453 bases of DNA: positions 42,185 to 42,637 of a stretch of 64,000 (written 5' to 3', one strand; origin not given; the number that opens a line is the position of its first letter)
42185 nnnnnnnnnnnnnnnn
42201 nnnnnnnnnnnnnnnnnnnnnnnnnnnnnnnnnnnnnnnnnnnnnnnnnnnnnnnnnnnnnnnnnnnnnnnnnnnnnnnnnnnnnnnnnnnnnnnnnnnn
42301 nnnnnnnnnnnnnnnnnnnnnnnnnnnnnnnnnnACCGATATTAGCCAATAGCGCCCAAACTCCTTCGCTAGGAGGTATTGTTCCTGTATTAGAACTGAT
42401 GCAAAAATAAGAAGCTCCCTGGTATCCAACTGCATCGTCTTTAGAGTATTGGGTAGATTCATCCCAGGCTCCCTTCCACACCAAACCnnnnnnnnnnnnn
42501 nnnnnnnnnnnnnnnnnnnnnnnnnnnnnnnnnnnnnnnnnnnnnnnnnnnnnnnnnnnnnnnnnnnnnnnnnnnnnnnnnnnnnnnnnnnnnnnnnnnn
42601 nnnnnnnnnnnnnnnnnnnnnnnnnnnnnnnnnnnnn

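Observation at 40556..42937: Two-gene operon between hoc and rnlB: a collagen-like protein with carbohydrate-binding-like modules and a second Hoc-like capsid-binding protein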

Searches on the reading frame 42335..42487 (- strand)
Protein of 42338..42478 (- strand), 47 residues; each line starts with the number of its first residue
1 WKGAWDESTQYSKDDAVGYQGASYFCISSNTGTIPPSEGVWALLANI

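Call 60: search_protein_families(library=pfam, proteins=[window:42338-42478:-], max_evalue=1)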
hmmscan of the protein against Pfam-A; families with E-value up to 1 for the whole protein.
seq(47 aa): 1 family
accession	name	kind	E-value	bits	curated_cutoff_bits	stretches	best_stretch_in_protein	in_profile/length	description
PF02839.19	CBM_5_12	-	4.9e-06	26.9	26.2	1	4-31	1-28/44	Carbohydrate-binding module family 5/12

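Call 93: search_solved_structures(query=A5, max_evalue=1, show_alignments=3)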
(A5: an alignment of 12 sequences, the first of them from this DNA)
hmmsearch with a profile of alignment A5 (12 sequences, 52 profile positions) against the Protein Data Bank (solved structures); distinct sequences matched with E-value up to 1: 15.
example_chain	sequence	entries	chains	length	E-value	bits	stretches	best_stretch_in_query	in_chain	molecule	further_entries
4ilv_A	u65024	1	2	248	0.00052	23.3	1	6-37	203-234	Intradiol ring-cleavage dioxygenase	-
1ed7_A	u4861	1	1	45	0.00079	22.7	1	8-47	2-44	CHITINASE A1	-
3wx7_A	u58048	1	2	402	0.0085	19.4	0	7-45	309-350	Chitin oligosaccharide deacetylase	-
4ny2_A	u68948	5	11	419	0.015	18.6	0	7-45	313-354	Deacetylase DA1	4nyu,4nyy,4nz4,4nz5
4nz1_A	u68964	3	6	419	0.015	18.6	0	7-45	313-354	Deacetylase DA1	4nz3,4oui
9jeo_A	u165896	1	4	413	0.025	17.9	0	8-45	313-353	NodB homology domain-containing protein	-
8yfp_A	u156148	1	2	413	0.029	17.7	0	8-45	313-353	NodB homology domain-containing protein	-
9jt0_A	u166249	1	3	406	0.045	17.1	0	8-45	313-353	NodB homology domain-containing protein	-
8yh4_A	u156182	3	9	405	0.045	17.1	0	8-45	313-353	NodB homology domain-containing protein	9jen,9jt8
7b5h_AE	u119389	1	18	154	0.11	15.9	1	5-30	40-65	All3316 protein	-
9fbp_A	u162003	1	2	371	0.16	15.3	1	7-45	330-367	Chitinase 60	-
9fbo_A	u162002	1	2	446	0.2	15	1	7-45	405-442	Chitinase 60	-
4hmc_A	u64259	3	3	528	0.26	14.7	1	7-45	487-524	Chitinase 60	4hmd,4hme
4mb3_A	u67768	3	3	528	0.26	14.7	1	7-45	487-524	Chitinase 60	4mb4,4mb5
8xjc_A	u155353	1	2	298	0.96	12.8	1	5-39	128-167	haemophore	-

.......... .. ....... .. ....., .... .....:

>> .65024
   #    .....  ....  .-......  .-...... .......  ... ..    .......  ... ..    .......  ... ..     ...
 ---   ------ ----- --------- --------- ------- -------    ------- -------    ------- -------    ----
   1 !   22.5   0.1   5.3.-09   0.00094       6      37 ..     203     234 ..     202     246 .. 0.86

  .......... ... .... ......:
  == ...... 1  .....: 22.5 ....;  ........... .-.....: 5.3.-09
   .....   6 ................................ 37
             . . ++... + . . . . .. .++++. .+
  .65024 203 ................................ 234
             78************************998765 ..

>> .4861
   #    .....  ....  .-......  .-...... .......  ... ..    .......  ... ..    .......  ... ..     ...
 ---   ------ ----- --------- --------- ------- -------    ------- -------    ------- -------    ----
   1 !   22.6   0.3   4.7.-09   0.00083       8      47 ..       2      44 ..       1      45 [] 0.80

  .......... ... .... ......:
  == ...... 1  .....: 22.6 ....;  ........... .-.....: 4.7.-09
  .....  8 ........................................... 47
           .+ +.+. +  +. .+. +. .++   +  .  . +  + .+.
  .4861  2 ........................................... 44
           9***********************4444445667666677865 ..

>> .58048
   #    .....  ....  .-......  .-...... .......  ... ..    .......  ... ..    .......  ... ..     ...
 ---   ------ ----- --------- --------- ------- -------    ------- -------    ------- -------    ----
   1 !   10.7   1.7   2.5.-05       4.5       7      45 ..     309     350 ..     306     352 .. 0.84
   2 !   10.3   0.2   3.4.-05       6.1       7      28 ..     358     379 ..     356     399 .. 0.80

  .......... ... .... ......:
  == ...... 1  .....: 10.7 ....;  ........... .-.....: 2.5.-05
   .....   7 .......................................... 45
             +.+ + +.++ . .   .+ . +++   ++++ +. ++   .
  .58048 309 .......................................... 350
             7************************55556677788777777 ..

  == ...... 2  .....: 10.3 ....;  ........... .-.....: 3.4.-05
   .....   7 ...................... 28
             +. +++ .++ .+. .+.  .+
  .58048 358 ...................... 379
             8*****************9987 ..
